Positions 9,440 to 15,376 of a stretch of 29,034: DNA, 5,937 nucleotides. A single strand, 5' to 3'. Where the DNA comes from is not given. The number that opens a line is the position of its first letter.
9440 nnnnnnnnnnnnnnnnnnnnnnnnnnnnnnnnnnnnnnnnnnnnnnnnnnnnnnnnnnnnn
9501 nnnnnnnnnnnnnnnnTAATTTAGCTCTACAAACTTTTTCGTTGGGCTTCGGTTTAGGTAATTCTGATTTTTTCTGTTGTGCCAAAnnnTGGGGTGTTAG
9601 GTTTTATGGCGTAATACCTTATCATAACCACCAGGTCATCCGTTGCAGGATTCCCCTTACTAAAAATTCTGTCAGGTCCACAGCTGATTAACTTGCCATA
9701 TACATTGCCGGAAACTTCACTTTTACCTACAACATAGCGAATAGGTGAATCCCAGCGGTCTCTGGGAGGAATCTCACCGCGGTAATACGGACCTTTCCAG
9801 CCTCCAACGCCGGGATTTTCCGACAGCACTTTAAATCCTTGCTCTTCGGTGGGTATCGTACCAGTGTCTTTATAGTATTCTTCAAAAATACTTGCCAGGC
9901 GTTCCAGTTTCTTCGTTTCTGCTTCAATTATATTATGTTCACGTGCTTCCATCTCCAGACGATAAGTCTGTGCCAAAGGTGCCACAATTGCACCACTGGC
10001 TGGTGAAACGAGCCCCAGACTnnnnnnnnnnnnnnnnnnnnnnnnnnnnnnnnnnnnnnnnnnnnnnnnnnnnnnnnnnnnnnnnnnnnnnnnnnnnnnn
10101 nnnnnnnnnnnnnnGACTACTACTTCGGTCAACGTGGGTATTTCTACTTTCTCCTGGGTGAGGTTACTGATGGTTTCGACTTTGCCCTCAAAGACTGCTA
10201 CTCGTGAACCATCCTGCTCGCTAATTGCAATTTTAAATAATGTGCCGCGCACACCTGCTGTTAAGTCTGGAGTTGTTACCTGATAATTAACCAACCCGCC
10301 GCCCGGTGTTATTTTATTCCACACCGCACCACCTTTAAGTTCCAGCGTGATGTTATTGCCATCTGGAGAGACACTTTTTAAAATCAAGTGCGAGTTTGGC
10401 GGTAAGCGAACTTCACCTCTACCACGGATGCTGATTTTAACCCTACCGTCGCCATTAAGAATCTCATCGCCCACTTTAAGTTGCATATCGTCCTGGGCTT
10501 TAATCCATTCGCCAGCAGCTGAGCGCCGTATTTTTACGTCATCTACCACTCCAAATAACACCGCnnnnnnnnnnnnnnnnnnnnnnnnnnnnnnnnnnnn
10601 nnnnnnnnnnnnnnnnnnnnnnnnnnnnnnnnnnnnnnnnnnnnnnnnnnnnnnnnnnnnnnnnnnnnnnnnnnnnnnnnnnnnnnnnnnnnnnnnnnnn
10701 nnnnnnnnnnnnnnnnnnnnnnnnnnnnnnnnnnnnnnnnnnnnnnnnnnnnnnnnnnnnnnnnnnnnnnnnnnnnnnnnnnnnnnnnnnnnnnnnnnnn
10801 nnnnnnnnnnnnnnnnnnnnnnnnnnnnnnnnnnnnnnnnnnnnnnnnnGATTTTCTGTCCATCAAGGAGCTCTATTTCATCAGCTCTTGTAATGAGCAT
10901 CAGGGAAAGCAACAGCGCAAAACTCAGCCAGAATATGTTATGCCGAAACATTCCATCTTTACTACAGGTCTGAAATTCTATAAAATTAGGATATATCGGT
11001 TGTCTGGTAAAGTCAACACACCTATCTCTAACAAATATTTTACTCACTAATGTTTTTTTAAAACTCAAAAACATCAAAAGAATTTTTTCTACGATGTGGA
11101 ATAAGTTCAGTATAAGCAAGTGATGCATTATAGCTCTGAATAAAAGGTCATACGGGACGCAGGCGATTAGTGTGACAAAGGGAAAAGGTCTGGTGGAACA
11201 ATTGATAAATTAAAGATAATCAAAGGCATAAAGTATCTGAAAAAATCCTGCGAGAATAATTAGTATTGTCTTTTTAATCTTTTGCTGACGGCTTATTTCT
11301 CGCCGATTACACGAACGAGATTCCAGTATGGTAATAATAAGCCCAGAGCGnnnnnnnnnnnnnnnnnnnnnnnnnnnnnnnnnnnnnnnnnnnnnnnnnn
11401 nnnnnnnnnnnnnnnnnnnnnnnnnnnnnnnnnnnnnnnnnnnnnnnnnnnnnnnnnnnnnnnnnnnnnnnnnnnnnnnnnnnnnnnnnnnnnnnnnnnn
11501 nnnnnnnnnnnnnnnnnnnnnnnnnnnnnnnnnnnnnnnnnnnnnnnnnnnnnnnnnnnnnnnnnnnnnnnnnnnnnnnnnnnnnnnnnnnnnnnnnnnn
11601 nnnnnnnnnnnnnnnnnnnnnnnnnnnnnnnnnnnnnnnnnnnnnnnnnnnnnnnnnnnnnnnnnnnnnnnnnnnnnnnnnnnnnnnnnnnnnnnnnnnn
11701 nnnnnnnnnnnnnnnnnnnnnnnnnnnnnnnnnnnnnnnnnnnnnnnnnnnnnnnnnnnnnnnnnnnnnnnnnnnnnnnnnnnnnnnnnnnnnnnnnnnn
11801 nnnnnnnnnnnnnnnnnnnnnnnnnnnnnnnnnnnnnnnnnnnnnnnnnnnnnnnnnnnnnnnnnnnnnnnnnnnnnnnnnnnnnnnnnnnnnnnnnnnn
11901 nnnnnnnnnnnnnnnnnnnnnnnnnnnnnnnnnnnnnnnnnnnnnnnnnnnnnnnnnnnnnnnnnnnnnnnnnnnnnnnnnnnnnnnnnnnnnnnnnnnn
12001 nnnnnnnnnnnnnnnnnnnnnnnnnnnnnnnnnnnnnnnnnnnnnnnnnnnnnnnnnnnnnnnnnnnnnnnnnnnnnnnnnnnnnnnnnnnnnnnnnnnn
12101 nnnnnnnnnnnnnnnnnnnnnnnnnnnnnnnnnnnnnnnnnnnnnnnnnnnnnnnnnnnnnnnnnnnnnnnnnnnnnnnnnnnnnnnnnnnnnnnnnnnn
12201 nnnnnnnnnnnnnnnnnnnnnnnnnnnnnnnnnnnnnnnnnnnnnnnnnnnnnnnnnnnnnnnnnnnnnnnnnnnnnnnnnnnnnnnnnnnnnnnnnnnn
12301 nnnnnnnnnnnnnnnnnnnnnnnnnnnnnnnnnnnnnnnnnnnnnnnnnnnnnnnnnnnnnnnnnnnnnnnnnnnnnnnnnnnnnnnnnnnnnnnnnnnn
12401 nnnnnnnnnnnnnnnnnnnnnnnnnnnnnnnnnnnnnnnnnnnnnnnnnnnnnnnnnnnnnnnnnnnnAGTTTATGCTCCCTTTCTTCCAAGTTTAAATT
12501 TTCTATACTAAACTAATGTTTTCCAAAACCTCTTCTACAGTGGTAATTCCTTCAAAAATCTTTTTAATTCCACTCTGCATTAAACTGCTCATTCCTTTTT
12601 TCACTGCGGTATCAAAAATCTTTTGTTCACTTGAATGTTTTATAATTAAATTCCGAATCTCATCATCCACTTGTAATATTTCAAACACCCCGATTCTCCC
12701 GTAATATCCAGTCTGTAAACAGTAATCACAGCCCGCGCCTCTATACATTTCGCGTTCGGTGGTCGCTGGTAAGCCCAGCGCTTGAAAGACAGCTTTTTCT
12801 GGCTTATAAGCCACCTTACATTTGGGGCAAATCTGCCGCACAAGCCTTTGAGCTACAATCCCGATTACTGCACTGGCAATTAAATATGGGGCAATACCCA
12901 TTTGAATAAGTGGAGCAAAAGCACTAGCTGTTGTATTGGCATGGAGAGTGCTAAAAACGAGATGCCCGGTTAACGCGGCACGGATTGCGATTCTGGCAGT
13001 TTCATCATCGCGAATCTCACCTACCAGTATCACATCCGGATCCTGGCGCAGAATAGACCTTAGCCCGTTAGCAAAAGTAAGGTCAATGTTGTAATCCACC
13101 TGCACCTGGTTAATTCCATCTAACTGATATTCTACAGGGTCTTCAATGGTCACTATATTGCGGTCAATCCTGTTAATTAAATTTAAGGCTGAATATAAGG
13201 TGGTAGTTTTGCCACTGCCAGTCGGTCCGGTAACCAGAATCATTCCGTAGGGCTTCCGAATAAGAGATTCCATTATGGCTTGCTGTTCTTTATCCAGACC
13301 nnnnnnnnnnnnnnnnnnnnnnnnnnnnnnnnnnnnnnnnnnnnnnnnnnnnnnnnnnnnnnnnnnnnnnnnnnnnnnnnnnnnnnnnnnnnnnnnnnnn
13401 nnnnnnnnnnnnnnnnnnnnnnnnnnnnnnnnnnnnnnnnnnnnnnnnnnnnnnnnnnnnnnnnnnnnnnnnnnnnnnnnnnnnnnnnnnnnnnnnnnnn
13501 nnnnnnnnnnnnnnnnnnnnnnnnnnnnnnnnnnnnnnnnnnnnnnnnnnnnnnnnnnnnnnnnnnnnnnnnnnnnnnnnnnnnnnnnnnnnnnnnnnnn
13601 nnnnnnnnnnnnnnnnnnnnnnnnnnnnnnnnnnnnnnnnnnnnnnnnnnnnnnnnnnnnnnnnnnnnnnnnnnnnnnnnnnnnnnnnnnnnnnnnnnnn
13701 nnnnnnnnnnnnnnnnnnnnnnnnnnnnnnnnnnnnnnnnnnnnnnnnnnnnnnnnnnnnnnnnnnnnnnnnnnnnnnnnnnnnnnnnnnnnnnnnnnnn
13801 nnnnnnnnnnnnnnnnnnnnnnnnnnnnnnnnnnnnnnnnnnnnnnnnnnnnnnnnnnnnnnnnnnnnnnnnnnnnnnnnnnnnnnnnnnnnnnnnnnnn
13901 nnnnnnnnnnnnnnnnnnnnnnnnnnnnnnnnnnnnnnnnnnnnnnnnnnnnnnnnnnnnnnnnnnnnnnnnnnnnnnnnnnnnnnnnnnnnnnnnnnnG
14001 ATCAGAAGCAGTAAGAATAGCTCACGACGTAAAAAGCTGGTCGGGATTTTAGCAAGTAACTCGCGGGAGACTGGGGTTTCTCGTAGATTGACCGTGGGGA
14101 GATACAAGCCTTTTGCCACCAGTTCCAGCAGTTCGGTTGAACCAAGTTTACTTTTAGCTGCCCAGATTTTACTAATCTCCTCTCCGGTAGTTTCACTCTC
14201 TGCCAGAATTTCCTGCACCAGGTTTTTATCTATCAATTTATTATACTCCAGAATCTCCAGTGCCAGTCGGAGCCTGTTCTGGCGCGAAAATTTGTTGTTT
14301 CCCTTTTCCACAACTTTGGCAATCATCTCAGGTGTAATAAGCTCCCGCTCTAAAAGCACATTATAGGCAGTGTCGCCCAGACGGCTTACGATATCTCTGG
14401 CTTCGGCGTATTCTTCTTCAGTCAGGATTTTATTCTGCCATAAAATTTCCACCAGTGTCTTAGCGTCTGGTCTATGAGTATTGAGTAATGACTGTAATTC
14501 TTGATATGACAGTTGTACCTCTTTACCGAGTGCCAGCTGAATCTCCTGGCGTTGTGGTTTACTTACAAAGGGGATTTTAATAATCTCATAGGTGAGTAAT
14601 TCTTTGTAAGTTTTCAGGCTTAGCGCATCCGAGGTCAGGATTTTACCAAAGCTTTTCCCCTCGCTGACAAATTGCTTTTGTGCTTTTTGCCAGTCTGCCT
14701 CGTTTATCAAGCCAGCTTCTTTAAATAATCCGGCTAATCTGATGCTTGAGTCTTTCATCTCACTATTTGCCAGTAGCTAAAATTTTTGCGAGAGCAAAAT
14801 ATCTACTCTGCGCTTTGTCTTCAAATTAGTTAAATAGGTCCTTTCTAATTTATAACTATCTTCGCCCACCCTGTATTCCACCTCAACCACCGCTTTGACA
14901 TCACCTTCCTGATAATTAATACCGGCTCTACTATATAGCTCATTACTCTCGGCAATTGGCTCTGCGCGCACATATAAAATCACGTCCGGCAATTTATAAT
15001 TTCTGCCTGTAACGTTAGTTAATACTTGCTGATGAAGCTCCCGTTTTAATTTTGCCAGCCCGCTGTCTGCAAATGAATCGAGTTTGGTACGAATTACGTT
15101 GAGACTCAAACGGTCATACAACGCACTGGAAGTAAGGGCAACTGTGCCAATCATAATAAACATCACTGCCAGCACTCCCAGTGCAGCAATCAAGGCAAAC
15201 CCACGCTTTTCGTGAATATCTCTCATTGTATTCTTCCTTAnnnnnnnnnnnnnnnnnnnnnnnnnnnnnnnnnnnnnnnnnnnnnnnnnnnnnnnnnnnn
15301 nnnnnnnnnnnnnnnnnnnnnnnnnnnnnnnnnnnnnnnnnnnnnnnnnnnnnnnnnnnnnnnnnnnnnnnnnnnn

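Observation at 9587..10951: FecR domain fused to a GspG pseudopilin head behind an ordinary Sec signal, next to a T2SS/T4P locus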

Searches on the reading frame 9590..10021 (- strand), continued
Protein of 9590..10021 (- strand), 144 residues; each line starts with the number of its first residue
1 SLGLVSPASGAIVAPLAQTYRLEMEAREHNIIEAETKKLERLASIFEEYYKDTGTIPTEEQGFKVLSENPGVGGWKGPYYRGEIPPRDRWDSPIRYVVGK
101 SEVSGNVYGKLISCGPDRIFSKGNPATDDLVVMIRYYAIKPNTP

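Call 73: search_protein_families(library=pfam, proteins=[L038:10784-11692:+, L042:11609-12502:+], max_evalue=1)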
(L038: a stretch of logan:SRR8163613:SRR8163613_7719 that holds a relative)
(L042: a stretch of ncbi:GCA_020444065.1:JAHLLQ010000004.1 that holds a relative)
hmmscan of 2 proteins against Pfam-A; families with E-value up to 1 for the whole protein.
L038:10784-11692:+ (303 aa): 0 families

L042:11609-12502:+ (298 aa): 1 family
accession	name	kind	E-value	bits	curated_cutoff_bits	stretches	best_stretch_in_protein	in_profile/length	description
PF15237.11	PTRF_SDPR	-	0.11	12.5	30.5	1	133-162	16-45/250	PTRF/SDPR family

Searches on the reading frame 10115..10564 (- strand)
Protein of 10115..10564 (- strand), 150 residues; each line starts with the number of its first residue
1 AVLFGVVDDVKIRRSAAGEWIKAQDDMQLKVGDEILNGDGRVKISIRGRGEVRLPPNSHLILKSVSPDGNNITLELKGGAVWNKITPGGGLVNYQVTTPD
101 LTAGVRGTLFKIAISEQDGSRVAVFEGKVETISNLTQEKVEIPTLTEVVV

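Call 75: search_solved_structures(query=window:10115-10564:-, max_evalue=10, show_alignments=3)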
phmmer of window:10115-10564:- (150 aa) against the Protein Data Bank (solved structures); distinct sequences matched with E-value up to 10: 3.
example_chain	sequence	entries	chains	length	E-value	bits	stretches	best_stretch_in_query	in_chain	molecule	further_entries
1gub_A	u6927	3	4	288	0.29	14.1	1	85-133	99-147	D-ALLOSE-BINDING PERIPLASMIC PROTEIN | PROTEIN (PRECURSOR OF PERIPLASMIC SUGAR RECEPTOR)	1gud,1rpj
1uf1_A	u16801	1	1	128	0.55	13.2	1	27-63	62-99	KIAA1526 protein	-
5jwz_A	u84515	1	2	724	8.1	9.4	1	47-104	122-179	Cellulose-binding family II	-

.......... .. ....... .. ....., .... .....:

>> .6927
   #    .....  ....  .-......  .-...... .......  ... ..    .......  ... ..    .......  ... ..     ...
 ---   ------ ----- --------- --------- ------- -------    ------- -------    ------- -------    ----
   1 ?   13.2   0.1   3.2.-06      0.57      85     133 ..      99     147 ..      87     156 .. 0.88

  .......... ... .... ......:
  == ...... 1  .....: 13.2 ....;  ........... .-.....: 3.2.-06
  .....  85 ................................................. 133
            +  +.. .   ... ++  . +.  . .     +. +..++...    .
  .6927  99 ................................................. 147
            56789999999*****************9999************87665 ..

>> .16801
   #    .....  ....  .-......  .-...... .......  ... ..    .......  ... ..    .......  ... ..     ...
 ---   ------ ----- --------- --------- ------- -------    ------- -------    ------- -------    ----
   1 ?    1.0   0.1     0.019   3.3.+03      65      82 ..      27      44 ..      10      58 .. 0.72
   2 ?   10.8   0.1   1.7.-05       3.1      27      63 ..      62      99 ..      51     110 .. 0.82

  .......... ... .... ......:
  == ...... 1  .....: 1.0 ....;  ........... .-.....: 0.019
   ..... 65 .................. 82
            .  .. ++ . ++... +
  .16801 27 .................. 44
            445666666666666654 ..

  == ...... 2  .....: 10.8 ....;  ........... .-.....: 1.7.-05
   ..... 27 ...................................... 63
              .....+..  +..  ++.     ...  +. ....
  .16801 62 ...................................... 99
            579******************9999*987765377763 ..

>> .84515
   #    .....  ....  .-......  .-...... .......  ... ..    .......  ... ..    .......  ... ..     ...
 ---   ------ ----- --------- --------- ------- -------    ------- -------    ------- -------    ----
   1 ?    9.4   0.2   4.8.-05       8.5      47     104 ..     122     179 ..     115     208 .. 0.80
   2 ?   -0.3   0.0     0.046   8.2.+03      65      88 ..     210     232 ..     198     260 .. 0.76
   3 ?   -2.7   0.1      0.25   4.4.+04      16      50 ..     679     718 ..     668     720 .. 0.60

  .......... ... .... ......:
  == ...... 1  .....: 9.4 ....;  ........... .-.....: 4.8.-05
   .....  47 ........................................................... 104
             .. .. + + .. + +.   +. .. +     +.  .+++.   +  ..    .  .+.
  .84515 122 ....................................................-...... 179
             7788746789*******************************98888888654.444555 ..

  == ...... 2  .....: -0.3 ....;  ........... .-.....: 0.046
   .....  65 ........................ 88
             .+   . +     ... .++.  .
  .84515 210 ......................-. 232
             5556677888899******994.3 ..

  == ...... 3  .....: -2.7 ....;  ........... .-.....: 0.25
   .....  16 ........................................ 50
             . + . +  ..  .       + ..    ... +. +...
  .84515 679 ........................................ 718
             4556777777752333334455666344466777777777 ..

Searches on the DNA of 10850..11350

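Call 86: search_rna_families(source=window, start=10850, end=11350, threshold=evalue, max_evalue=1)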
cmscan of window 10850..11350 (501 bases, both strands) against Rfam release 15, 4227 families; matches with E-value up to 1: 1.
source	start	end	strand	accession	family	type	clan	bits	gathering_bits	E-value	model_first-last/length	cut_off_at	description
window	11172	11229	-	RF01218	snR41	Gene; snRNA; snoRNA; CD-box;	CL00068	20.7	50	0.71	1-111/111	no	Small nucleolar RNA snR41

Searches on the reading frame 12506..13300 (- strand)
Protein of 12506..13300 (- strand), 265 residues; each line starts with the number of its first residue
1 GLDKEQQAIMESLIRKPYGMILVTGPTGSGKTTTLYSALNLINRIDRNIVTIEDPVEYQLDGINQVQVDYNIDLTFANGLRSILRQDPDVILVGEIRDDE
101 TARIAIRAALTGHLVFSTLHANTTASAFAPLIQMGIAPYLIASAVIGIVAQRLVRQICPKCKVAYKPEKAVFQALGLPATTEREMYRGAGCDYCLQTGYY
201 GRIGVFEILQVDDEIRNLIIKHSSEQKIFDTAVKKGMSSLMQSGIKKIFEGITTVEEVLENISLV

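Call 87: search_protein_families(library=pfam, proteins=[window:12506-13300:-], max_evalue=0.01)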
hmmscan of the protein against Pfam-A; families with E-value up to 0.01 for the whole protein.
window:12506-13300:- (265 aa): 10 families
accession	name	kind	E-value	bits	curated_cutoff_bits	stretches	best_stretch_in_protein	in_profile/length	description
PF00437.27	T2SSE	-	1.7e-95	320.3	24.9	1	1-259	125-369/370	Type II/IV secretion system protein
PF13604.12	AAA_30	-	6.2e-06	26.5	27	1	2-50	2-50/191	AAA domain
PF13401.12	AAA_22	-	0.00021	22.1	27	1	17-59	4-46/130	AAA domain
PF13191.12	AAA_16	-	0.00045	21.2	32.6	1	16-107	23-105/167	AAA ATPase domain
PF25199.1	nSTAND_NTPase5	-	0.00062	20.1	34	1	15-55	38-79/145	Novel STAND NTPase 5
PF13086.12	AAA_11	-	0.0017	18.6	27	1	2-42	2-41/257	AAA domain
PF01637.24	ATPase_2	-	0.0034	17.6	33.2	1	5-69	7-71/225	ATPase domain predominantly from Archaea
PF13555.12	AAA_29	-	0.0061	16.7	27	0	17-35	21-39/61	P-loop containing region of AAA domain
PF13245.12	AAA_19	-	0.007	17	25.1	0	19-47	12-42/134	AAA domain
PF16796.11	Microtub_bd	-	0.0091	16.4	27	0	4-51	77-125/155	Microtubule binding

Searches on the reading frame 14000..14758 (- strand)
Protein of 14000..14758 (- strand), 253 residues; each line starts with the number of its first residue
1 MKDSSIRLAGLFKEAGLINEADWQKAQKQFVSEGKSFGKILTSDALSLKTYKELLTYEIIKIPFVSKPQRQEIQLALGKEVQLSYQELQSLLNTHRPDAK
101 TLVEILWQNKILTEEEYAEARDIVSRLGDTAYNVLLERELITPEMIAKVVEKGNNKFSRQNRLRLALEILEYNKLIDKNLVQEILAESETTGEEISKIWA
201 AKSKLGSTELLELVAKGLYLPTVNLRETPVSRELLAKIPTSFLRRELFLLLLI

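Call 87: search_protein_families(library=pfam, proteins=[window:14000-14758:-], max_evalue=0.01)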
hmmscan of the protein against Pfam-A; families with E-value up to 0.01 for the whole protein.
window:14000-14758:- (253 aa): 2 families
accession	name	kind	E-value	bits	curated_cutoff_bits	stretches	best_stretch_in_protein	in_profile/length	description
PF20612.3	SHOCT_2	-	0.0078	16.8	24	0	102-120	18-36/53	SHOCT domain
PF05157.20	MshEN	-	0.0087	16.5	23.1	0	220-251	3-34/90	MshEN domain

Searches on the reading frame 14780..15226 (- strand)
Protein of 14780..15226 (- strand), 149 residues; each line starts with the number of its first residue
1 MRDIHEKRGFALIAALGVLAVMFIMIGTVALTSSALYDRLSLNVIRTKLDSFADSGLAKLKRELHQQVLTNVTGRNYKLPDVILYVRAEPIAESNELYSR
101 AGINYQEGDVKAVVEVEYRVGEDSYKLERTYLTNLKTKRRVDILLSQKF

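Call 5: search_protein_families(library=pfam, proteins=[window:14780-15226:-], max_evalue=0.01)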
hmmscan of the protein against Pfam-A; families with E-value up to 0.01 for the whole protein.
window:14780-15226:- (149 aa): 0 families

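Call 6: search_protein_families(library=ncbifam, proteins=[window:14780-15226:-], max_evalue=0.01)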
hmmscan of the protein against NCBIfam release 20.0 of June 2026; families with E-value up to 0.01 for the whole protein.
window:14780-15226:- (149 aa): 1 family
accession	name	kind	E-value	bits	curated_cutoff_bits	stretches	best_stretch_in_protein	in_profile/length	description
NF037980.1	T2SS_GspK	equivalog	0.0022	17.6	130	1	8-70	2-64/307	type II secretion system minor pseudopilin GspK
